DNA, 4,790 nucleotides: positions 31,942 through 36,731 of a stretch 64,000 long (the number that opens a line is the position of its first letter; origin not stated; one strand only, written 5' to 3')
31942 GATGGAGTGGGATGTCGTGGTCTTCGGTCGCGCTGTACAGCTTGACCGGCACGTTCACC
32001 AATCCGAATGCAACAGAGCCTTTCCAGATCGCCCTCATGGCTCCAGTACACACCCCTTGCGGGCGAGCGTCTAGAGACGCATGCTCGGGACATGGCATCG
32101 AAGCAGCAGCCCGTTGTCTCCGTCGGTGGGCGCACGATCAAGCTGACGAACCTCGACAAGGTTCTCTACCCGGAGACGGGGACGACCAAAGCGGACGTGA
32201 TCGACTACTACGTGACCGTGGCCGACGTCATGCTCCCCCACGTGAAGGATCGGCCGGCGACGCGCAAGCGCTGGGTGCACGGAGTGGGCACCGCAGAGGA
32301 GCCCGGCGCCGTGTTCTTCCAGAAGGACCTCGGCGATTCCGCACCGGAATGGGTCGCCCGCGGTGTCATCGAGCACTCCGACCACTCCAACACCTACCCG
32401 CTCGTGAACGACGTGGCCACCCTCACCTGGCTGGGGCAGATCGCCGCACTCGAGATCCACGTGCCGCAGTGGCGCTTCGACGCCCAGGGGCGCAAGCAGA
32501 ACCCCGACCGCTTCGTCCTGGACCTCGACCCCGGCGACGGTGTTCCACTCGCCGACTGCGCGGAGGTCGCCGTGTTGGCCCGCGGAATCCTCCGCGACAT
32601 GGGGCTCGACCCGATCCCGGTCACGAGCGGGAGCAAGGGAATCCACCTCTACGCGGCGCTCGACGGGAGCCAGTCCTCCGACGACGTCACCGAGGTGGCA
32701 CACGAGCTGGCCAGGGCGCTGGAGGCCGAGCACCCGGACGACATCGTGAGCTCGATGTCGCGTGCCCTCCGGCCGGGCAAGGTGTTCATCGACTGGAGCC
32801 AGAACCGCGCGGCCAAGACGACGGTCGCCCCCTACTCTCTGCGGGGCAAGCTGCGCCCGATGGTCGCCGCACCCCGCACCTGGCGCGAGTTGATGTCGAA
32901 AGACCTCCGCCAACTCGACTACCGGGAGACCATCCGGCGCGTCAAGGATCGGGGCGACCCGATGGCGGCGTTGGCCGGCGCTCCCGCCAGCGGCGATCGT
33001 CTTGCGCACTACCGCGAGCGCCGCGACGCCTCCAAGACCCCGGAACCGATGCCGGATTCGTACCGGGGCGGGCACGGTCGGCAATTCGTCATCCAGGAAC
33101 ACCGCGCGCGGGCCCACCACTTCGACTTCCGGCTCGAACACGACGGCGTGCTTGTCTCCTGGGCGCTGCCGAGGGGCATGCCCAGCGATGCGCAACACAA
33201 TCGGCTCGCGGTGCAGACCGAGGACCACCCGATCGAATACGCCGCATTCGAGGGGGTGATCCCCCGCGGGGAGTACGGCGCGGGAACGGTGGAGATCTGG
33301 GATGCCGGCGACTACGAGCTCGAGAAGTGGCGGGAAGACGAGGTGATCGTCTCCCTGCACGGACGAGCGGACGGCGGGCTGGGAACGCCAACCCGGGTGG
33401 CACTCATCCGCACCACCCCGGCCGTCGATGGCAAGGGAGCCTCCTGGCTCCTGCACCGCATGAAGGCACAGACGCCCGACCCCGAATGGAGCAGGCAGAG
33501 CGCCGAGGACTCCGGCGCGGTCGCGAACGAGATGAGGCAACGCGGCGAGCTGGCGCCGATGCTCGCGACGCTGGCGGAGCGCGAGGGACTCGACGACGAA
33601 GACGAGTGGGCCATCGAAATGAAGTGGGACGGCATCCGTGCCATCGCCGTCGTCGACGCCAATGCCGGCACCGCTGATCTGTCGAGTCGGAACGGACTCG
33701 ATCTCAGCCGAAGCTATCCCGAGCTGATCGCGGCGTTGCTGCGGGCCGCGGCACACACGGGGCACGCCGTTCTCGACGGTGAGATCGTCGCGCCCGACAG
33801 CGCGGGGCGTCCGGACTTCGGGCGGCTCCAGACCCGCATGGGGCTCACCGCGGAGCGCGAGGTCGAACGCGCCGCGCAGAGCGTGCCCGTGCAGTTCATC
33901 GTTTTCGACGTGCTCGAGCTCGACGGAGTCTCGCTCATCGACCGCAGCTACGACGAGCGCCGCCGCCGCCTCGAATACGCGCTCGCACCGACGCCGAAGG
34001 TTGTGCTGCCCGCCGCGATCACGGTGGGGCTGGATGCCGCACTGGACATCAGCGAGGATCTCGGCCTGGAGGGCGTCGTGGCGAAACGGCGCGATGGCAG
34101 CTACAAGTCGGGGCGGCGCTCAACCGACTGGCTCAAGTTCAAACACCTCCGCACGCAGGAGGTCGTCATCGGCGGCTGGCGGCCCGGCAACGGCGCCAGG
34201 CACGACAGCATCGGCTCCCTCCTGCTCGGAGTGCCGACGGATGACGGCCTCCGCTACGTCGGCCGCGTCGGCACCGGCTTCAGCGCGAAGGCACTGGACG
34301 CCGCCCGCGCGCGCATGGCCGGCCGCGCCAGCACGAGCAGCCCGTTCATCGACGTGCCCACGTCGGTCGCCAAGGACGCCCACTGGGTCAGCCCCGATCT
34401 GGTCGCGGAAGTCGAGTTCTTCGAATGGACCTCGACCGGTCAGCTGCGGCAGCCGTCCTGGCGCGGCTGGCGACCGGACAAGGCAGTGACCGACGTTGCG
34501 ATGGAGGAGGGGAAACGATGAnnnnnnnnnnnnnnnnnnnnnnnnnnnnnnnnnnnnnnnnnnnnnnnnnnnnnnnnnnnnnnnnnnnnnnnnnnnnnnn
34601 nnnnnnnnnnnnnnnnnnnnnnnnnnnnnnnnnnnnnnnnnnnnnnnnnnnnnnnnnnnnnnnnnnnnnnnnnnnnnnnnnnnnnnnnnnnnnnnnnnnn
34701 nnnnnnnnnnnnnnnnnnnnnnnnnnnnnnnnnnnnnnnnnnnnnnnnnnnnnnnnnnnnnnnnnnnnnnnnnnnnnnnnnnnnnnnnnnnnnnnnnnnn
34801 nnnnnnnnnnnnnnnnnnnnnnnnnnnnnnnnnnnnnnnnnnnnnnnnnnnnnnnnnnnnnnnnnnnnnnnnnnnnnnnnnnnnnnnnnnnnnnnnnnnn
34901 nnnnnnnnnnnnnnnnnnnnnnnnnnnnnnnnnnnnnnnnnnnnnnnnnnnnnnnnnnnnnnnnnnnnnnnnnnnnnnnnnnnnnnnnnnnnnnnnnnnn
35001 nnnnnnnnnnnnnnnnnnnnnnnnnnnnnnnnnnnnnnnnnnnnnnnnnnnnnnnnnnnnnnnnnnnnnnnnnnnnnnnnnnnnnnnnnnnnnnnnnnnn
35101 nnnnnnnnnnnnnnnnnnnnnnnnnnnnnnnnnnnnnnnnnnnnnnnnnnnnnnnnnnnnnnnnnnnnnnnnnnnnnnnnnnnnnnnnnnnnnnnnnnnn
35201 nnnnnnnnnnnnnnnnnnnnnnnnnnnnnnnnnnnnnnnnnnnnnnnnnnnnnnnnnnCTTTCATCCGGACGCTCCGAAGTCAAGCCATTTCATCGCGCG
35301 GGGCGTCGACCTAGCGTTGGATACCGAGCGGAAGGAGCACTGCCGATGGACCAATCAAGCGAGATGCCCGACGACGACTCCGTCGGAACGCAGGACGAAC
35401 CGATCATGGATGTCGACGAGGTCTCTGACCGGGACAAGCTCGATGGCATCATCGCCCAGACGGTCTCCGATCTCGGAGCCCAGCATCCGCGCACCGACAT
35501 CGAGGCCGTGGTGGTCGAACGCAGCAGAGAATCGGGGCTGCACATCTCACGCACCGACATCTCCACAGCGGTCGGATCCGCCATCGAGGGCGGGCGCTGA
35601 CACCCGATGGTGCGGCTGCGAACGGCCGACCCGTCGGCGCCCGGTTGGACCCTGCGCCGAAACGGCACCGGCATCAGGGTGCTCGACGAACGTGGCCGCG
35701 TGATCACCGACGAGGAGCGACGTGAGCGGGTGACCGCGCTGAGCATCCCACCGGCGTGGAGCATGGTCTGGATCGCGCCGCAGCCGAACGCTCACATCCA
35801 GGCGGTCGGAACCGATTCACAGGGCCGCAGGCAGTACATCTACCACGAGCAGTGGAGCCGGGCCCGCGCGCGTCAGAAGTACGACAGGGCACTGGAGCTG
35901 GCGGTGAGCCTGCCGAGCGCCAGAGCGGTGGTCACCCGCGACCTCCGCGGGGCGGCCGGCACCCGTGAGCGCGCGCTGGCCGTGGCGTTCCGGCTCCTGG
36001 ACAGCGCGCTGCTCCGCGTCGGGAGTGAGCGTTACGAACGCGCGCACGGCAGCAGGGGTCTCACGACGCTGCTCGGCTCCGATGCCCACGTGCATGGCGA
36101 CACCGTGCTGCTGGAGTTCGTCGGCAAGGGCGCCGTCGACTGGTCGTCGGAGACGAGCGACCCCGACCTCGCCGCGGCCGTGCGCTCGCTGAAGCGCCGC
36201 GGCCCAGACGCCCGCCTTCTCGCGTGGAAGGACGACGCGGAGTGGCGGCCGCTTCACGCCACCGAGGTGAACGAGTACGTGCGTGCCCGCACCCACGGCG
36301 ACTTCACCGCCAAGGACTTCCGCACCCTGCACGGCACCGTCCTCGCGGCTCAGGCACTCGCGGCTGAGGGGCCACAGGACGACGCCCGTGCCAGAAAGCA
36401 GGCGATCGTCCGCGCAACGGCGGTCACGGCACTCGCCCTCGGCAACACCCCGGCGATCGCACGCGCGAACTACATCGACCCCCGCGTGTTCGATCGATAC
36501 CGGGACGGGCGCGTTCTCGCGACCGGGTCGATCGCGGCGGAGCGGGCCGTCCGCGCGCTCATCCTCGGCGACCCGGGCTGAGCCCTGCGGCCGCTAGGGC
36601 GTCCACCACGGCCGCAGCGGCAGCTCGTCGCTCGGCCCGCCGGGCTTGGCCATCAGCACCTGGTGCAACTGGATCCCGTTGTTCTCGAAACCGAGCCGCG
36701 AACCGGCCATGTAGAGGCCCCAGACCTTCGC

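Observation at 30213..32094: ligD and the small paralogues share an identical predicted leaderless-promoter geometry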

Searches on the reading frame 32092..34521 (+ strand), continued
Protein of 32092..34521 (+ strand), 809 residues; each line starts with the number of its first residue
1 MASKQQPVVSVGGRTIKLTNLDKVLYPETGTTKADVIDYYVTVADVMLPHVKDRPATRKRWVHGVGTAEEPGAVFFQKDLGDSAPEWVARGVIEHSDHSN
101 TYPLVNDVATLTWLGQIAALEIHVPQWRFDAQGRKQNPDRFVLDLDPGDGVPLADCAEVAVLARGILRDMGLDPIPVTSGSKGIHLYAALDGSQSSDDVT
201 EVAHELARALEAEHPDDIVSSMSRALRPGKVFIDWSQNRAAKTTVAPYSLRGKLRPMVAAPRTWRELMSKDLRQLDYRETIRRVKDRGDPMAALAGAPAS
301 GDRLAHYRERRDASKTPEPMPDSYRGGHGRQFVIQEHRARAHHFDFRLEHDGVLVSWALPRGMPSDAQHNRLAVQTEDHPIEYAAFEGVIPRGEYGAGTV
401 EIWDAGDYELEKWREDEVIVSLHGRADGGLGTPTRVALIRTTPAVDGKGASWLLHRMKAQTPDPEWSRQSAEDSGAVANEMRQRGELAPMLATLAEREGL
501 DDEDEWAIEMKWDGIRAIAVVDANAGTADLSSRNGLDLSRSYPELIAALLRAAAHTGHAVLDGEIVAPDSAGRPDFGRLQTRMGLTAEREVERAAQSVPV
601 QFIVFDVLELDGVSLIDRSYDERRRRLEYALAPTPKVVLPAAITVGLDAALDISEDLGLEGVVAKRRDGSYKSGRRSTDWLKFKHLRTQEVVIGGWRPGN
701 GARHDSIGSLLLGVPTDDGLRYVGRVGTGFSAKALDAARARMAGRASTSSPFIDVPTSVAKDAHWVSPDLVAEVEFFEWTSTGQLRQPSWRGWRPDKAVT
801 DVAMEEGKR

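Call 70: find_encoding_contigs(protein=P0077, flank=3000, max_places=1)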
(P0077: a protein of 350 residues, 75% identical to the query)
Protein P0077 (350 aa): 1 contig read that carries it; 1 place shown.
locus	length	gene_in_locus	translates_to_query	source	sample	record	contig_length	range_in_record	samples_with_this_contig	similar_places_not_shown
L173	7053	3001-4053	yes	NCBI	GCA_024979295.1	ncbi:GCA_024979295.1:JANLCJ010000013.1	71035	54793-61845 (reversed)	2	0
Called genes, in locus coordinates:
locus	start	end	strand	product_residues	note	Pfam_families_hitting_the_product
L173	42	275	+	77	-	-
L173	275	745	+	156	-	PF07332:Phage_holin_3_6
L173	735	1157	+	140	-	-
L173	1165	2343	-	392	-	PF01594:AI-2E_transport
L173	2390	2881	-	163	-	PF12802:MarR_2, PF01325:Fe_dep_repress (weak), PF01047:MarR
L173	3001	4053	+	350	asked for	PF01068:DNA_ligase_A_M, PF04679:DNA_ligase_A_C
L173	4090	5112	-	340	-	PF21686:LigD_Prim-Pol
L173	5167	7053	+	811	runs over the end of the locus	PF00122:E1-E2_ATPase, PF00702:Hydrolase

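Call 71: find_encoding_contigs(protein=P0127, flank=3000, max_places=1)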
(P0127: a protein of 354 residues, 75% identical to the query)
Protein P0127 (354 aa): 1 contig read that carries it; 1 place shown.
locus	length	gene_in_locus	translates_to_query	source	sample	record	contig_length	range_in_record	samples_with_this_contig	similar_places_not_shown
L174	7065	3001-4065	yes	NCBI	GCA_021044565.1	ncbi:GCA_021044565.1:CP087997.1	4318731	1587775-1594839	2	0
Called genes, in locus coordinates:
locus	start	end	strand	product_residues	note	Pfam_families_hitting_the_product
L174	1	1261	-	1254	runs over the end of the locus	-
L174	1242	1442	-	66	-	-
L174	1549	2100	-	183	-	PF00296:Bac_luciferase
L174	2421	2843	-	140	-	-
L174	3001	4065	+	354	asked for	PF01068:DNA_ligase_A_M, PF04679:DNA_ligase_A_C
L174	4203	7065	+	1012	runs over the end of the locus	PF09972:DUF2207 (weak)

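Call 72: find_encoding_contigs(protein=P0151, flank=3000, max_places=1)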
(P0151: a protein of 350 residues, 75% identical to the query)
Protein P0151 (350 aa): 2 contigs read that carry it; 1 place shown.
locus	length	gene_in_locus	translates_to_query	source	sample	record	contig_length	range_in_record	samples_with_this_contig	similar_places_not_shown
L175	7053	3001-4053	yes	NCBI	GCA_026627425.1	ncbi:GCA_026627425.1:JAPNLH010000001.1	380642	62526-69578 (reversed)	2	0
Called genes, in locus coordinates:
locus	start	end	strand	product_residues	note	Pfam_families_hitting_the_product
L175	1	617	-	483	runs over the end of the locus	PF00083:Sugar_tr, PF07690:MFS_1, PF13347:MFS_2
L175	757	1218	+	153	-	PF01047:MarR (weak), PF12802:MarR_2 (weak), PF09339:HTH_IclR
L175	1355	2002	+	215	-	PF00881:Nitroreductase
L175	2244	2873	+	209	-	-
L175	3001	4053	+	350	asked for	PF01068:DNA_ligase_A_M, PF04679:DNA_ligase_A_C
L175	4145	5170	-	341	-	PF21686:LigD_Prim-Pol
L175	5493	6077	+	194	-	PF07681:DoxX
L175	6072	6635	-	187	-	PF01872:RibD_C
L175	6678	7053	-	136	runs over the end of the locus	PF00903:Glyoxalase, PF12681:Glyoxalase_2, PF22677:Ble-like_N (weak), PF13669:Glyoxalase_4, PF18029:Glyoxalase_6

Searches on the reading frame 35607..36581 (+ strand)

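Call 44: search_protein_families(library=pfam, proteins=[window:35607-36581:+], max_evalue=0.001)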
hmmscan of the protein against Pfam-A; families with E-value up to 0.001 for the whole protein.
window:35607-36581:+ (324 aa): 2 families
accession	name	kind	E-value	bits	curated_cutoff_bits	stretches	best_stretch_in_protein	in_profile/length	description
PF01028.25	Topoisom_I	-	1.3e-26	93.8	23.7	1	86-286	7-201/228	Eukaryotic DNA topoisomerase I, catalytic core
PF21338.2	Top1B_N_bact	-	2.2e-18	66.2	27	1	26-70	5-49/49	Bacterial DNA topoisomerase IB, N-terminal domain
